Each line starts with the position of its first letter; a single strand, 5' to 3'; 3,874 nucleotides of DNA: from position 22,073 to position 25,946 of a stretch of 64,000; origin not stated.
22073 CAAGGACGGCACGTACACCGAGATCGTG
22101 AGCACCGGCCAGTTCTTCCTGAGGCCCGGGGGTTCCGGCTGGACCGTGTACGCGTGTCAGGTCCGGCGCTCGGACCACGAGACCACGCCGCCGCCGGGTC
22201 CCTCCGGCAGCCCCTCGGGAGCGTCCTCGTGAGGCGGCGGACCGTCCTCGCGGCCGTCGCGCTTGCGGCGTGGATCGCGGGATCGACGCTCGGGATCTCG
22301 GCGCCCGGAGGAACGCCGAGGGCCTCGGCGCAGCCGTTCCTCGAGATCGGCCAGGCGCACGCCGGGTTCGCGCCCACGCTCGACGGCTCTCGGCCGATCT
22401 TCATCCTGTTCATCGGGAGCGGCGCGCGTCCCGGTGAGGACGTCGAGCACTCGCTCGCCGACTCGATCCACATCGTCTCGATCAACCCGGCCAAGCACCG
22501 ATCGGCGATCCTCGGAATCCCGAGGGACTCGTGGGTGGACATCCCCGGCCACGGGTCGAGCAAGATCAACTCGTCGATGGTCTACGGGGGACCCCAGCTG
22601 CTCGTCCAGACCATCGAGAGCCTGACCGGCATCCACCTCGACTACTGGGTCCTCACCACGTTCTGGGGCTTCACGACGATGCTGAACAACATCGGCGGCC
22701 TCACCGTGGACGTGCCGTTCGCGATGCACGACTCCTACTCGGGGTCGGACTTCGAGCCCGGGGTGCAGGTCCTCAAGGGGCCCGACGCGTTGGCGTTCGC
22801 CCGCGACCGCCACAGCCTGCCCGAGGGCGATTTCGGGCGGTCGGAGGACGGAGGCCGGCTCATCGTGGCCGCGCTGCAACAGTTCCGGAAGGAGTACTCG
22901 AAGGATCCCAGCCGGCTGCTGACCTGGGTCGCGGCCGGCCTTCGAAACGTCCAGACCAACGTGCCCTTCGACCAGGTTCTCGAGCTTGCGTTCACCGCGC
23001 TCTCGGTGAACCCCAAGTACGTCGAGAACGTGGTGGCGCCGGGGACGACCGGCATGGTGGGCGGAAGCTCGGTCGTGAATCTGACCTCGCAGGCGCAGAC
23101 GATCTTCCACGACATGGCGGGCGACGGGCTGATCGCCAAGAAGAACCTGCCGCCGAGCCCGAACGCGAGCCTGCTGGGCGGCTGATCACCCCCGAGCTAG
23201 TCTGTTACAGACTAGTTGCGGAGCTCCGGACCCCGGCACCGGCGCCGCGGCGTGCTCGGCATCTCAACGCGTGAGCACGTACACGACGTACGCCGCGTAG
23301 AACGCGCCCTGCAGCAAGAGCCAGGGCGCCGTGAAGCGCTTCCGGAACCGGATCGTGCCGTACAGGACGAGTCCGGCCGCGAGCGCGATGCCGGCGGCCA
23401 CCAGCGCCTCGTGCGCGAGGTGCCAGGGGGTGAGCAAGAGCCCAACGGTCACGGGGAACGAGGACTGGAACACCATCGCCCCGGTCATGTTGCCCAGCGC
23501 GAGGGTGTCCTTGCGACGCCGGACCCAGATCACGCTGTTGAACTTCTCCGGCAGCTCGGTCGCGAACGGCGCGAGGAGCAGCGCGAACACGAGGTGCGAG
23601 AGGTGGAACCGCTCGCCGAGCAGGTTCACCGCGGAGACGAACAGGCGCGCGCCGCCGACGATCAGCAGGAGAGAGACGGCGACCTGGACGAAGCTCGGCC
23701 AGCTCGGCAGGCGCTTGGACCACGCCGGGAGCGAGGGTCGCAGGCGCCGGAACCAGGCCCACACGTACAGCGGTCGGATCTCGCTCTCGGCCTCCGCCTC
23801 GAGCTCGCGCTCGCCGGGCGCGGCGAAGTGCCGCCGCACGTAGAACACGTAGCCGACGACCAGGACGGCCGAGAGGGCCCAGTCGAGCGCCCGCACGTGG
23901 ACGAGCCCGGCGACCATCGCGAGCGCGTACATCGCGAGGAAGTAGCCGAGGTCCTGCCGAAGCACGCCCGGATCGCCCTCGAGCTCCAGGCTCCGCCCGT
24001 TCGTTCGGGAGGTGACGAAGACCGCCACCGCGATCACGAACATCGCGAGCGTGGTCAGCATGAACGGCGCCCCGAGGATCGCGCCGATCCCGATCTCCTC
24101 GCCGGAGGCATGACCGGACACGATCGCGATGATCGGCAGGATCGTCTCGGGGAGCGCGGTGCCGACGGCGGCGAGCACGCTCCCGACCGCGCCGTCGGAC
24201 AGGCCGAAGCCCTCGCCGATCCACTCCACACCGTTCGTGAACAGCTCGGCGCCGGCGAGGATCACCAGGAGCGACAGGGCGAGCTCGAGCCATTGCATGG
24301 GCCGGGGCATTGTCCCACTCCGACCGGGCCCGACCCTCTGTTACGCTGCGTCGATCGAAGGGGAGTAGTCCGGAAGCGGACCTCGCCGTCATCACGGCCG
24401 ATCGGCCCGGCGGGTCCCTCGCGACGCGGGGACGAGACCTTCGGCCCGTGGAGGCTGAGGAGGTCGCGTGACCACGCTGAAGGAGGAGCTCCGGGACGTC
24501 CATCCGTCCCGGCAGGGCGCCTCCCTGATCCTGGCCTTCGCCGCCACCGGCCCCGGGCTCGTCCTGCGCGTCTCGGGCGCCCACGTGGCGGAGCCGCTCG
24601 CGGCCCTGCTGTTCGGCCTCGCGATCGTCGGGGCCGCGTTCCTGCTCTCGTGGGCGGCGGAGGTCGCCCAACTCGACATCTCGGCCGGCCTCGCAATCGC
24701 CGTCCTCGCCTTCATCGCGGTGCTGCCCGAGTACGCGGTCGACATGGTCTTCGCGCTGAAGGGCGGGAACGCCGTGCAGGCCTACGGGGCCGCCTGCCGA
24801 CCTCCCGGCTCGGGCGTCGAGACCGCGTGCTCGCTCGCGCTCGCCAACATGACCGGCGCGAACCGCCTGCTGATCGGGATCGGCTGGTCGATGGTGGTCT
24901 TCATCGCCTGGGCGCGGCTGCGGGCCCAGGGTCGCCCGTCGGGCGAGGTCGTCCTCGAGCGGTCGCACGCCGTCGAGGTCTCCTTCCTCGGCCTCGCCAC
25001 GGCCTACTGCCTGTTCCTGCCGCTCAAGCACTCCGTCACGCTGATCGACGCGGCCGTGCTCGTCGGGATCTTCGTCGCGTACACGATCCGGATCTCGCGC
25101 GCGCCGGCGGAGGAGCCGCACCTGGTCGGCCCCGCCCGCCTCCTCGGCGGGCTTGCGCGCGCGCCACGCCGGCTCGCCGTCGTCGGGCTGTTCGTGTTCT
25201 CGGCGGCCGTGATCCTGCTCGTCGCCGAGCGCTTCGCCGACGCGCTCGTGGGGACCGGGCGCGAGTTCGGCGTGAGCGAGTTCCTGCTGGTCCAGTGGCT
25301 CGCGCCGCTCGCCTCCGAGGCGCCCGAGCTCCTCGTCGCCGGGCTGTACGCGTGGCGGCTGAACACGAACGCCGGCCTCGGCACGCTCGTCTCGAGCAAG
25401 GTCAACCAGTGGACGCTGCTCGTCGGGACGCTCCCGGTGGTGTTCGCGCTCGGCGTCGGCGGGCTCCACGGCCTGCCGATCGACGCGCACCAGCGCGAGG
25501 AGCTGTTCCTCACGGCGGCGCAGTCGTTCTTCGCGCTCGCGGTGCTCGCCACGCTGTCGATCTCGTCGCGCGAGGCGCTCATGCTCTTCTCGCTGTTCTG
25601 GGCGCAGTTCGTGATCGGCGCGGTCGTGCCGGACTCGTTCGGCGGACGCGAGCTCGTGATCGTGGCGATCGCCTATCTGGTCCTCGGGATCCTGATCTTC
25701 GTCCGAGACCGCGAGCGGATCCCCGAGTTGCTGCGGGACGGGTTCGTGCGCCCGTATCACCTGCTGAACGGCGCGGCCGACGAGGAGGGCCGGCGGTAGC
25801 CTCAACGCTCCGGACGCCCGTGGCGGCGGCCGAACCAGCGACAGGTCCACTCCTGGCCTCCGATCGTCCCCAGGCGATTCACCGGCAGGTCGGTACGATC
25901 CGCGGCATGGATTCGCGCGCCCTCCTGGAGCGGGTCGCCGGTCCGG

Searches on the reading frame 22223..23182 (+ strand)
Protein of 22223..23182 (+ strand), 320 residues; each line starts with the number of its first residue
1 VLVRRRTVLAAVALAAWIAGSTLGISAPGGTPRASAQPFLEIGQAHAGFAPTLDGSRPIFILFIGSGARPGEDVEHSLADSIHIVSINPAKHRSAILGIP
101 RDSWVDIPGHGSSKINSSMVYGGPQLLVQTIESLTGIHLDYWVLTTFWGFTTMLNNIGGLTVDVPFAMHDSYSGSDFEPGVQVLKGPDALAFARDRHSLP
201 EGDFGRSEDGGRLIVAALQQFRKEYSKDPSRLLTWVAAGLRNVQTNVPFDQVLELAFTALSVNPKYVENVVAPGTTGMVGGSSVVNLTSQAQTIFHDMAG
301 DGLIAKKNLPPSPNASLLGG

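Call 14: search_protein_families(library=pfam, proteins=[window:22223-23182:+], max_evalue=0.001)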
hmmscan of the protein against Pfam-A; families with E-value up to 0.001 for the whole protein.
window:22223-23182:+ (320 aa): 1 family
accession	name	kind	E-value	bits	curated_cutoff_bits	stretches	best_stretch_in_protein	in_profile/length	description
PF03816.19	LytR_cpsA_psr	-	1e-35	123.5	24.6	1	79-220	2-147/150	LytR_cpsA_psr family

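Call 15: search_protein_families(library=ncbifam, proteins=[window:22223-23182:+], max_evalue=0.001)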
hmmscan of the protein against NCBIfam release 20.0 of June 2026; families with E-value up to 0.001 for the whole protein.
window:22223-23182:+ (320 aa): 4 families
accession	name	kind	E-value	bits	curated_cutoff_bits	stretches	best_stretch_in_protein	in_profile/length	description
TIGR00350.1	lytR_cpsA_psr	domain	1.4e-31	109.8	62.3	1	79-220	3-149/152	LCP family glycopolymer transferase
NF006897.1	PRK09379.1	equivalog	1.6e-28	99.8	441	1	53-256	54-251/298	polyisoprenyl-teichoic acid--peptidoglycan teichoic acid transferase TagU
NF051849.1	LCP_trans_Cps2A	equivalog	5.5e-22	78.6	650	1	80-268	242-430/477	LCP family glycopolymer transferase CpsA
NF047591.1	ligase_LytR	equivalog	2.9e-19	69.6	450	1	52-249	51-261/336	glycopolymer--peptidoglycan transferase LytR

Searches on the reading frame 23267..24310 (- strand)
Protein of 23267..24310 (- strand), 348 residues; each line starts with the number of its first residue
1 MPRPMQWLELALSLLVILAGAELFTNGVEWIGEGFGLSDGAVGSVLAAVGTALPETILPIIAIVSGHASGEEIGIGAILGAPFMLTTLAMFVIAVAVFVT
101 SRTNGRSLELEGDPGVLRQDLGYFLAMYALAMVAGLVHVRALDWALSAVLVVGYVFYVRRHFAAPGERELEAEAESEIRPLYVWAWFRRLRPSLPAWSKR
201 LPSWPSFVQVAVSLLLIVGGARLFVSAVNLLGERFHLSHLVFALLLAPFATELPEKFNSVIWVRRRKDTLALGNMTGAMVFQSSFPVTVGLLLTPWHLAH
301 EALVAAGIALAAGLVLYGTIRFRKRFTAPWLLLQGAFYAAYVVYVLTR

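Call 14: search_protein_families(library=pfam, proteins=[window:23267-24310:-], max_evalue=0.001)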
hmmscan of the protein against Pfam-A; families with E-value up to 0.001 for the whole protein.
window:23267-24310:- (348 aa): 1 family
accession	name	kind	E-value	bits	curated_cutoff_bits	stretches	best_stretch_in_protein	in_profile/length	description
PF01699.29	Na_Ca_ex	-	2.6e-31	109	24.9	2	206-346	2-150/151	Sodium/calcium exchanger protein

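Call 15: search_protein_families(library=ncbifam, proteins=[window:23267-24310:-], max_evalue=0.001)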
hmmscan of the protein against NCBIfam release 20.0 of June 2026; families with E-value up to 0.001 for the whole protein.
window:23267-24310:- (348 aa): 3 families
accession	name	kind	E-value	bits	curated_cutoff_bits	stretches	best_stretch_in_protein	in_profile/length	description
TIGR00367.1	TIGR00367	hypoth_equivalog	5.5e-25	88.1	179.65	1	10-321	8-291/312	calcium/sodium antiporter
NF008005.0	PRK10734.1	equivalog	4.6e-13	49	432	2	207-323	176-292/325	calcium/sodium antiporter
TIGR00846.1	caca2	superfamily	0.00074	18.4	317.45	0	203-292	226-315/372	calcium/proton exchanger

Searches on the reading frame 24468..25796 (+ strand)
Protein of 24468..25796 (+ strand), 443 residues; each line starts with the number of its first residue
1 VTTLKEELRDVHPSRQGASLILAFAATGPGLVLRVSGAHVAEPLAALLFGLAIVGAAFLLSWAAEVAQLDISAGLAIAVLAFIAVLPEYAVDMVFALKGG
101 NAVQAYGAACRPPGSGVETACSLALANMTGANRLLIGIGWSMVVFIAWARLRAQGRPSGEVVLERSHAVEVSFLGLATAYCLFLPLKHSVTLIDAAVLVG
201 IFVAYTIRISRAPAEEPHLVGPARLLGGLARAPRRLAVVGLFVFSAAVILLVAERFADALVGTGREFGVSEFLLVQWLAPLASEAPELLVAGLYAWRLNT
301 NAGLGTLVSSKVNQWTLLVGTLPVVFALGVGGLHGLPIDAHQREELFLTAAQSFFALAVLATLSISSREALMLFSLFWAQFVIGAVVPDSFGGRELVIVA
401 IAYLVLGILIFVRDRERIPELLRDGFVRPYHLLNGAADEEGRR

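Call 14: search_protein_families(library=pfam, proteins=[window:24468-25796:+], max_evalue=0.001)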
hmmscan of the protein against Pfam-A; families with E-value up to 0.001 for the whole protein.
window:24468-25796:+ (443 aa): 1 family
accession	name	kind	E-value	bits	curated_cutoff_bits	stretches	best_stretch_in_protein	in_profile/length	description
PF01699.29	Na_Ca_ex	-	2.1e-18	67.2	24.9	2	47-207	7-147/151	Sodium/calcium exchanger protein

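Call 15: search_protein_families(library=ncbifam, proteins=[window:24468-25796:+], max_evalue=0.001)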
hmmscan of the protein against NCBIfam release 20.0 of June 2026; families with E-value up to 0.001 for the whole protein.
window:24468-25796:+ (443 aa): 1 family
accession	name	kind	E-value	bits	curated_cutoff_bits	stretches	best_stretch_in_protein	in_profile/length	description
TIGR00367.1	TIGR00367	hypoth_equivalog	6.4e-05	22.2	179.65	1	237-367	3-123/312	calcium/sodium antiporter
